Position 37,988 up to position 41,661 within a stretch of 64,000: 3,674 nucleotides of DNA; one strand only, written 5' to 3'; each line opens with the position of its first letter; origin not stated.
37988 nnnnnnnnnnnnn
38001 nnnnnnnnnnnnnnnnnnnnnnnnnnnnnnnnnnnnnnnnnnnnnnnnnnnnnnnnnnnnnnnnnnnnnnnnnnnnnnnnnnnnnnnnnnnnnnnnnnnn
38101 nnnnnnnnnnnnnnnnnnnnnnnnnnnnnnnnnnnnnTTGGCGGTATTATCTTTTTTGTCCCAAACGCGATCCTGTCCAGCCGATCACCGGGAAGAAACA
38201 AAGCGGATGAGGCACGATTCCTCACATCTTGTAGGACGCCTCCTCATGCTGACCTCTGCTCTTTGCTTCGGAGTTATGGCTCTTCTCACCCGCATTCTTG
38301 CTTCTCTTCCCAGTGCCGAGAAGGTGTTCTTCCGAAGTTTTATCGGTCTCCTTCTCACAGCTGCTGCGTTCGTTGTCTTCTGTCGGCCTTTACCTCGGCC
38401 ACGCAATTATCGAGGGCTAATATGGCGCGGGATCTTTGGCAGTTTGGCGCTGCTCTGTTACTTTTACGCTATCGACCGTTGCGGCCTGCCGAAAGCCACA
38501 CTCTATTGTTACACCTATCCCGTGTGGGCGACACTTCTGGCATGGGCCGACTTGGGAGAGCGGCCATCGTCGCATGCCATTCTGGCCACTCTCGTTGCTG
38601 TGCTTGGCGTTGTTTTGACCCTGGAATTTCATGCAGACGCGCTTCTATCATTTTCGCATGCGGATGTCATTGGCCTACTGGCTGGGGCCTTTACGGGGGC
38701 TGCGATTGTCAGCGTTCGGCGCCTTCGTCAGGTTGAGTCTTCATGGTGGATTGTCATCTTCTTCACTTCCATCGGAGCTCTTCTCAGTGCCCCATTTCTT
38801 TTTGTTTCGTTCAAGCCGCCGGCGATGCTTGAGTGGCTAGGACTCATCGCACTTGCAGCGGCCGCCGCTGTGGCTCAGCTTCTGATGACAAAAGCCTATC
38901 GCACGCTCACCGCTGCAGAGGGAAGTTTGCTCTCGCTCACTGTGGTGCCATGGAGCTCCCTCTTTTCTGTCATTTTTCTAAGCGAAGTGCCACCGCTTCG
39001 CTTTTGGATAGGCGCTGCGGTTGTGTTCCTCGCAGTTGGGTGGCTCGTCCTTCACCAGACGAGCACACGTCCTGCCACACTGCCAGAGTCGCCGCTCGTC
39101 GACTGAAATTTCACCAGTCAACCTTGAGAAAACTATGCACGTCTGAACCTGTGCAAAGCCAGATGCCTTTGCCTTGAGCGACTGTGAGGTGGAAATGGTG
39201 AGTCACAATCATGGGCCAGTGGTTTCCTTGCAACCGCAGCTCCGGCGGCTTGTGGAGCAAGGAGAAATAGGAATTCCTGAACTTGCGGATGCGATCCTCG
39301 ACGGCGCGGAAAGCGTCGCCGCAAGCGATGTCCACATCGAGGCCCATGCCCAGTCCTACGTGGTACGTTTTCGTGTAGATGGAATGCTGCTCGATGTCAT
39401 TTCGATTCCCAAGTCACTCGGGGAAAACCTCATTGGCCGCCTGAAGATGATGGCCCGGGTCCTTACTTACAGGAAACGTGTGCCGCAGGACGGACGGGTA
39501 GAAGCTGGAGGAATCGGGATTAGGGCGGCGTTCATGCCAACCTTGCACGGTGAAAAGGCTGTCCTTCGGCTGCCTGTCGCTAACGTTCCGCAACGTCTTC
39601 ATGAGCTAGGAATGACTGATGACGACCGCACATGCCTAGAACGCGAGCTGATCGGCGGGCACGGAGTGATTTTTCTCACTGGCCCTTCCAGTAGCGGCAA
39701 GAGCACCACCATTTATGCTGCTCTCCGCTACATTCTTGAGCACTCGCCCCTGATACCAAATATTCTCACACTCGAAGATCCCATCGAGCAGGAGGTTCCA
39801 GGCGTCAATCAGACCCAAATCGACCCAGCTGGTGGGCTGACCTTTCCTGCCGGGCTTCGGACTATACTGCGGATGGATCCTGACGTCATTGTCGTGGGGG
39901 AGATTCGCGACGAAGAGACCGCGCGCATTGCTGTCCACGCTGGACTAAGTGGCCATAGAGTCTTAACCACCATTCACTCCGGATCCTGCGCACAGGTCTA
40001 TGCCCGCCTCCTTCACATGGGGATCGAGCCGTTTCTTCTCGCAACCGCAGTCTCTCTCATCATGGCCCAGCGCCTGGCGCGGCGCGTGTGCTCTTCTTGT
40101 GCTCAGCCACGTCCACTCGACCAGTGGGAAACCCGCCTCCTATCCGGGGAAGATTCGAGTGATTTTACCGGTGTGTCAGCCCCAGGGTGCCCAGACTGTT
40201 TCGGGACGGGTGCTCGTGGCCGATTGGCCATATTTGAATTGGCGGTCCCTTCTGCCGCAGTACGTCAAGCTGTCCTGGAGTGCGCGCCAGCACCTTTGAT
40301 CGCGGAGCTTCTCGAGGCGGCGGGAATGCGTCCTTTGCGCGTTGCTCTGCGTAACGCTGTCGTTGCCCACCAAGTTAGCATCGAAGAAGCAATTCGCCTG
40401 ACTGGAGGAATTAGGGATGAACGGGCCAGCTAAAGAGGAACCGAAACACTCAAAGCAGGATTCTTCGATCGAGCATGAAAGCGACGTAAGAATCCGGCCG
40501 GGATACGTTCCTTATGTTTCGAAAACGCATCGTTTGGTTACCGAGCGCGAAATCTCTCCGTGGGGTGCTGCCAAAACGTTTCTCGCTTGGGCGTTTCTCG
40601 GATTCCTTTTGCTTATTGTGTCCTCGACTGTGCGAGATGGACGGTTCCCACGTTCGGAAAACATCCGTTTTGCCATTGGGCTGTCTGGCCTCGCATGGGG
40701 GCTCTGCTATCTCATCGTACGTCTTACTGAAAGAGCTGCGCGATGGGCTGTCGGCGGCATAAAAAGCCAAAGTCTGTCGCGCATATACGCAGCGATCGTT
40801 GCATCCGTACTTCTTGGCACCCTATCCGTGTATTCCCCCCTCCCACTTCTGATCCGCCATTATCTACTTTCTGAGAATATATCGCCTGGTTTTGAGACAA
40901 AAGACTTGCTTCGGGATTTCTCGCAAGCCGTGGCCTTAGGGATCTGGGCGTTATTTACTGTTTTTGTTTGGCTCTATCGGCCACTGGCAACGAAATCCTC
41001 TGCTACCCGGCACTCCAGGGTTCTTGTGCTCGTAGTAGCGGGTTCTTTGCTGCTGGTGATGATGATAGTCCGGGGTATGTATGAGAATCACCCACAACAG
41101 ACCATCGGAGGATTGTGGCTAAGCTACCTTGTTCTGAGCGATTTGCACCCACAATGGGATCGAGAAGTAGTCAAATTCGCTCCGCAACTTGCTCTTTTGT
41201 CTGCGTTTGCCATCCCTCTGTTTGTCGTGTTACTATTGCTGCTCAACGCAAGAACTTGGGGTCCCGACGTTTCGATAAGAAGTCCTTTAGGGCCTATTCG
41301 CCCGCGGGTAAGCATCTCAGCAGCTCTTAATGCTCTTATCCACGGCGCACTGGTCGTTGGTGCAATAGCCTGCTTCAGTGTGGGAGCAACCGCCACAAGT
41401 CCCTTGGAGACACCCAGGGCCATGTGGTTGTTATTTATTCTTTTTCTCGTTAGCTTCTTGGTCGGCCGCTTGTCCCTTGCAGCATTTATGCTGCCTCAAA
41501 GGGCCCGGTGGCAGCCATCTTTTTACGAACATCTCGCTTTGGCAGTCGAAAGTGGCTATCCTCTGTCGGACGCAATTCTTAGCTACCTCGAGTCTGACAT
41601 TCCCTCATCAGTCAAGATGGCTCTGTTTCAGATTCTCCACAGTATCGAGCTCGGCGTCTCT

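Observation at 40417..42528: GspF/PilC-like platform protein with a large extra polytopic N-terminal domain, followed by a second compact GspF-like paralog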

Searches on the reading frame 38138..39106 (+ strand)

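Call 6: search_protein_families(library=pfam, proteins=[window:38138-39106:+], max_evalue=0.01)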
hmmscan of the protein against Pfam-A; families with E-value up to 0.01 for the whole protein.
window:38138-39106:+ (322 aa): 2 families
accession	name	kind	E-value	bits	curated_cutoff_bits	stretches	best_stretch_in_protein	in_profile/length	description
PF00892.27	EamA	-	3.1e-30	105.6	28.2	2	33-162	3-134/135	EamA-like transporter family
PF04279.20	IspA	-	0.0086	16.7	28.7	1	102-193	7-97/176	Intracellular septation protein A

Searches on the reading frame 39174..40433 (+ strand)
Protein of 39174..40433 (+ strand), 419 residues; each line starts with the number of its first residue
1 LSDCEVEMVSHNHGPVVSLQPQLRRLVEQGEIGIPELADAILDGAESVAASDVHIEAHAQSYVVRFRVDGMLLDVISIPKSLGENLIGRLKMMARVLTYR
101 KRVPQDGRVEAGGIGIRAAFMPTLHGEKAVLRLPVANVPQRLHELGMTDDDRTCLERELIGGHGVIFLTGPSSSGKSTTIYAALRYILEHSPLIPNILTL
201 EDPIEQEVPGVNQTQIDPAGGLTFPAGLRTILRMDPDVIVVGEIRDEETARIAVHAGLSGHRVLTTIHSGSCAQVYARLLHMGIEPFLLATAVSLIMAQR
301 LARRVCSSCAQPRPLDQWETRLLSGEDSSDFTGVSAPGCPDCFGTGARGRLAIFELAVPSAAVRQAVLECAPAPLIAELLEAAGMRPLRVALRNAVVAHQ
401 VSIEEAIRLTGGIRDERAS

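Call 6: search_protein_families(library=pfam, proteins=[window:39174-40433:+], max_evalue=0.01)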
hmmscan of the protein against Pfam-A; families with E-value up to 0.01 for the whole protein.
window:39174-40433:+ (419 aa): 3 families
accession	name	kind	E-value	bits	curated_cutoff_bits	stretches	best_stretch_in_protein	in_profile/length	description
PF00437.27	T2SSE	-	9.1e-96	321.2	24.9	1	34-408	8-370/370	Type II/IV secretion system protein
PF13191.12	AAA_16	-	0.0021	19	32.6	1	154-190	15-51/167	AAA ATPase domain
PF13555.12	AAA_29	-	0.0094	16.1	27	0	163-183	22-42/61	P-loop containing region of AAA domain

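Call 14: search_protein_families(library=ncbifam, proteins=[window:39174-40433:+], max_evalue=0.01)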
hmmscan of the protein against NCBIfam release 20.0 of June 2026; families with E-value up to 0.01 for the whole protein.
window:39174-40433:+ (419 aa): 18 families
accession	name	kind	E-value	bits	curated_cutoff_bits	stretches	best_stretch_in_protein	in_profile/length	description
TIGR02533.1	type_II_gspE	equivalog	1.6e-108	363.5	630.25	1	25-410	99-486/486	type II secretion system ATPase GspE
TIGR02538.1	type_IV_pilB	equivalog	1.7e-97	327.3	675.65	1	34-410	181-562/564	type IV-A pilus assembly ATPase PilB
NF007755.0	PRK10436.1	equivalog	1.3e-88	297.8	617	1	30-412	81-461/465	type II secretion system protein GspE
NF053534.1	T4PilAsmATPsTfpB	equivalog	8.5e-85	285.3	850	1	33-409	200-581/584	type IV pilus assembly ATPase TfpB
NF041000.1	ATPase_ComGA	equivalog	5e-59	199.5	300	1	40-302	2-265/267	competence type IV pilus ATPase ComGA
TIGR01420.1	pilT_fam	subfamily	5e-35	121.3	319.1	1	41-282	5-242/343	PilT/PilU family type 4a pilus ATPase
TIGR02525.1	plasmid_TraJ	equivalog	3.1e-20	72.5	368.3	1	132-284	123-274/372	plasmid transfer ATPase TraJ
TIGR02524.1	dot_icm_DotB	equivalog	7.2e-19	68.2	463.3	1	161-280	132-257/358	Dot/Icm type IV secretion system ATPase DotB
NF058587.1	archaellum_moto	equivalog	2e-13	50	550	1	165-282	277-396/527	archaellum flagellar ATPase motor FlaI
TIGR02788.1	VirB11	equivalog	5.5e-12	45.3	249.95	1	154-283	136-266/308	P-type DNA transfer ATPase VirB11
NF010469.0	PRK13894.1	subfamily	2.5e-10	40.2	508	1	144-279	131-264/320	conjugal transfer ATPase TrbB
TIGR02782.1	TrbB_P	equivalog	3.5e-10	39.7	304.55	1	147-280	121-253/303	P-type conjugative transfer ATPase TrbB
TIGR03819.1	heli_sec_ATPase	hypoth_equivalog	7.8e-10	38.4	373.15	1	141-297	156-315/340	TadA family conjugal transfer-associated ATPase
NF053672.1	bindosome_BasE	exception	2.3e-08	33.2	1000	1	166-280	273-389/512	bindosome assembly system ATPase subunit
NF010407.0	PRK13833.1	subfamily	3.5e-08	33.2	499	1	153-281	134-261/323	conjugal transfer protein TrbB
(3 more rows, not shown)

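Call 23: find_related_loci(query=window:39174-40430:+, collection=genome_contigs, flank=10000)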
Query window:39174-40430:+ (419 aa) in genome_contigs; peptide patterns used: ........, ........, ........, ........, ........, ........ (x = any residue, [..] = any of these).
142 stretches matched a pattern; 44 encode a relative of the query (tblastn E <= 1e-3); 43 distinct loci.
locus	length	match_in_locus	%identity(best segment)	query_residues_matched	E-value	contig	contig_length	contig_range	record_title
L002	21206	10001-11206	71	18-418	5e-180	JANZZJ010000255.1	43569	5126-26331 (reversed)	MAG: Candidatus Sumerlaeaceae bacterium isolate SKW119 k141_1646317, whole genome shotgun sequence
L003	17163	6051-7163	43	25-389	1e-92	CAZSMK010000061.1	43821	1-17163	MAG TPA_asm: uncultured Candidatus Sumerlaeota bacterium isolate SRP067234_co1_16 genome assembly, contig: k99_133562, w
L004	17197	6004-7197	42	21-403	2e-88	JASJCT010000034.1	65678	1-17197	MAG: Myxococcota bacterium isolate MO_167.B37 MO_167.c_391, whole genome shotgun sequence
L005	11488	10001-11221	40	26-417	3e-87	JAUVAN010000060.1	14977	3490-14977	MAG: Deltaproteobacteria bacterium isolate CSMAG_220 CSMAG_220_k127_13917935_length_14977_cov_50.5657, whole genome shot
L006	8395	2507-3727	40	26-417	3e-87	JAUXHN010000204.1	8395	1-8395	MAG: Deltaproteobacteria bacterium isolate CSMAG_2956 CSMAG_2956_k119_371650_length_8395_cov_8.9807, whole genome shotgu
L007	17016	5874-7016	44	37-410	1e-86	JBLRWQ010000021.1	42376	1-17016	MAG: Nitriliruptoraceae bacterium isolate TamC05-15 NODE_21_length_42376_cov_5.271330, whole genome shotgun sequence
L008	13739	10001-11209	40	26-415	6e-86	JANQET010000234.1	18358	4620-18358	MAG: Myxococcota bacterium isolate PL23a_bin.40 k99_6068300, whole genome shotgun sequence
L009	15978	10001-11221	39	26-417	2e-85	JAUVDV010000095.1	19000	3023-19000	MAG: Deltaproteobacteria bacterium isolate CSMAG_306 CSMAG_306_k141_1200233_length_19000_cov_15.9650, whole genome shotg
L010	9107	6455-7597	43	37-410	1e-84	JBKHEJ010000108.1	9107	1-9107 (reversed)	MAG: Nitriliruptoraceae bacterium isolate D1M05_12 NODE_7064_length_9107_cov_8.652011, whole genome shotgun sequence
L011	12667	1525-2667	44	37-410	3e-84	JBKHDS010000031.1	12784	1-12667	MAG: Nitriliruptoraceae bacterium isolate D1M04_20 NODE_2240_length_12784_cov_4.501768, whole genome shotgun sequence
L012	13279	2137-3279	40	34-409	7e-83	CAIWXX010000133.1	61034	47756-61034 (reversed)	MAG: uncultured Acidobacteria bacterium isolate AlinenSediments_bin-3382 genome assembly, contig: bin-3382:133/183, whol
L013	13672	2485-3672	42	31-409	3e-82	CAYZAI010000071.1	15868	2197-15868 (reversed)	MAG TPA_asm: uncultured Myxococcales bacterium isolate binchicken_co129_650 genome assembly, contig: NODE_10966_length_1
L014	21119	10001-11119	41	34-388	9e-82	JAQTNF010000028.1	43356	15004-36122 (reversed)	MAG: Deltaproteobacteria bacterium isolate STA_58 NODE_1679_length_43356_cov_4.022809_Sandtown_A, whole genome shotgun s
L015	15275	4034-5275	37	15-408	2e-81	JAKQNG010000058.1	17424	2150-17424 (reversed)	MAG: Deltaproteobacteria bacterium isolate USDV_metabat.110 k141_18083, whole genome shotgun sequence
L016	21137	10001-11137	41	34-408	2e-81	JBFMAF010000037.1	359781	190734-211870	MAG: Acidobacteriota bacterium isolate MAG131 MAG131_37, whole genome shotgun sequence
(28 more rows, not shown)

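Call 73: search_protein_families(library=ncbifam, proteins=[L002:11193-12278:+], max_evalue=0.5)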
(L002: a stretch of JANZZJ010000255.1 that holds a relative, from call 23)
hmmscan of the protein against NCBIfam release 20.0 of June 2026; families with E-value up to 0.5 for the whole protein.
L002:11193-12278:+ (362 aa): 1 family
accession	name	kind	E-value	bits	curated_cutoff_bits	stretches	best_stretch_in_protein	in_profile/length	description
NF002597.0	PRK02251.2-3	equivalog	0.01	16.1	120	1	41-98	26-81/93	putative septation inhibitor protein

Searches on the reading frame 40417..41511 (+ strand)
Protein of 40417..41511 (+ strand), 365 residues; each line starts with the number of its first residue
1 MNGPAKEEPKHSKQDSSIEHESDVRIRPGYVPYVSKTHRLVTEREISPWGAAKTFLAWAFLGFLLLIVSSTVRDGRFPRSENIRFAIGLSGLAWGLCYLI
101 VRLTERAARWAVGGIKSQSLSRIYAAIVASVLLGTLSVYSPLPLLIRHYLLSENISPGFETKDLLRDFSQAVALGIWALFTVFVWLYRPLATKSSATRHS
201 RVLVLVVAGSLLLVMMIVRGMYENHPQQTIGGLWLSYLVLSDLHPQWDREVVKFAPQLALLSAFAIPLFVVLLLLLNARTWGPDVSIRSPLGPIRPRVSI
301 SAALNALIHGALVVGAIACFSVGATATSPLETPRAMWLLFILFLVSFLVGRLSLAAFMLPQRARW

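Call 18: search_protein_representatives(protein=window:40417-41511:+)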
Query: 365 residues. Proteins with E-value up to 0.001 (for the whole library): 1; up to 1e-10: 1; up to 1e-30: 1. The best 1 are listed.
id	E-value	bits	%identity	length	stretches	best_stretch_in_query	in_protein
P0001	2.9e-234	793.2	100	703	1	1-365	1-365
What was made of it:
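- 40417..41511 (+): N-terminal orphan domain of the long GspF (residues 1-365): a cytoplasmic K/R-rich tail (1-53) followed by 8 predicted TM helices. Conserved positions: E105, R109, W185-P189 ('WLYRP') and R201, all in predicted cytoplasmic loops. No homolog in 1.84 bn representatives (call 18), Pfam (43), PDB sequences (44) or NCBIfam (68, 73).
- The N-domain has no homologs outside the family (call 18).
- Tried and rejected: An exhaustive phmmer search with residues 1-365 found only the protein itself (call 18).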

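Call 43: search_protein_families(library=pfam, alignment_id=A4, max_evalue=5)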
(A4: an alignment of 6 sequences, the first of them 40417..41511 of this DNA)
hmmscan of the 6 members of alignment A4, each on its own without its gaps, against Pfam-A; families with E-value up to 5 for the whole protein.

A. member 1, window:40417-41511:+ (365 aa): 1 family
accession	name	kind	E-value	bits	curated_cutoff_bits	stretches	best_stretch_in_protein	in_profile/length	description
PF20389.3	DUF6684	-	3.6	8.2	24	1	162-214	8-61/79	Family of unknown function (DUF6684)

B. families by the number of members that match (of 6 scanned): 5 families
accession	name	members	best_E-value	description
PF01708.21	Gemini_mov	1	0.0048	Geminivirus putative movement protein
PF08733.15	PalH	1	0.2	PalH/RIM21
PF19942.4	DUF6404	1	0.59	Family of unknown function (DUF6404)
PF16101.10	PRIMA1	1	1.8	Proline-rich membrane anchor 1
PF20389.3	DUF6684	1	3.6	Family of unknown function (DUF6684)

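Call 44: search_solved_structures(query=A4, max_evalue=10)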
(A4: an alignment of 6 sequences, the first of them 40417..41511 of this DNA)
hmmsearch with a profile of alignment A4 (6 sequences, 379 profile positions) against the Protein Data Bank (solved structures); distinct sequences matched with E-value up to 10: 2.
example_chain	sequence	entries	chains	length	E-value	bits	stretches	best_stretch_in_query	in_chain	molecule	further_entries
4xtr_G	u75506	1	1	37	0.15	14.4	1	208-234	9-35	Pep12p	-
9llf_M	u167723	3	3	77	0.87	11.8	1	61-112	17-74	De novo designed GPCR exoframe modulator targeting TM3/4/5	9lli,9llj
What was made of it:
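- Tried and rejected: Any solved-structure sequence (call 44).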

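Call 68: search_protein_families(library=ncbifam, alignment_id=A4, max_evalue=5)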
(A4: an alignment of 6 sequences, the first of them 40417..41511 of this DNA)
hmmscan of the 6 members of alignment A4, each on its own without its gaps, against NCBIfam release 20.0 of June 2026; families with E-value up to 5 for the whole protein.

A. member 1, window:40417-41511:+ (365 aa): 1 family
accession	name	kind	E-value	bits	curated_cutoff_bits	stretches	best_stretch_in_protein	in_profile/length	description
NF038216.1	ABZJ_00895_fam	subfamily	0.11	12.4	33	1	33-104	50-123/134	ABZJ_00895 family protein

B. families by the number of members that match (of 6 scanned): 4 families
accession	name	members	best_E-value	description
TIGR04154.1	archaeo_STT3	1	0.002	oligosaccharyl transferase, archaeosortase A system-associated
NF002597.0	PRK02251.2-3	1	0.01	putative septation inhibitor protein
NF041619.1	T2SS_N_SYNERG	1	0.02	type II secretion system protein GspN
NF038216.1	ABZJ_00895_fam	1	0.11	ABZJ_00895 family protein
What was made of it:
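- Closest known: GspL/GspM/GspC or PilM/N/O assembly-platform accessory proteins. Different: The N-domain is polytopic (8 TM) and shares no detectable sequence similarity with them (calls 43, 44, 68).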
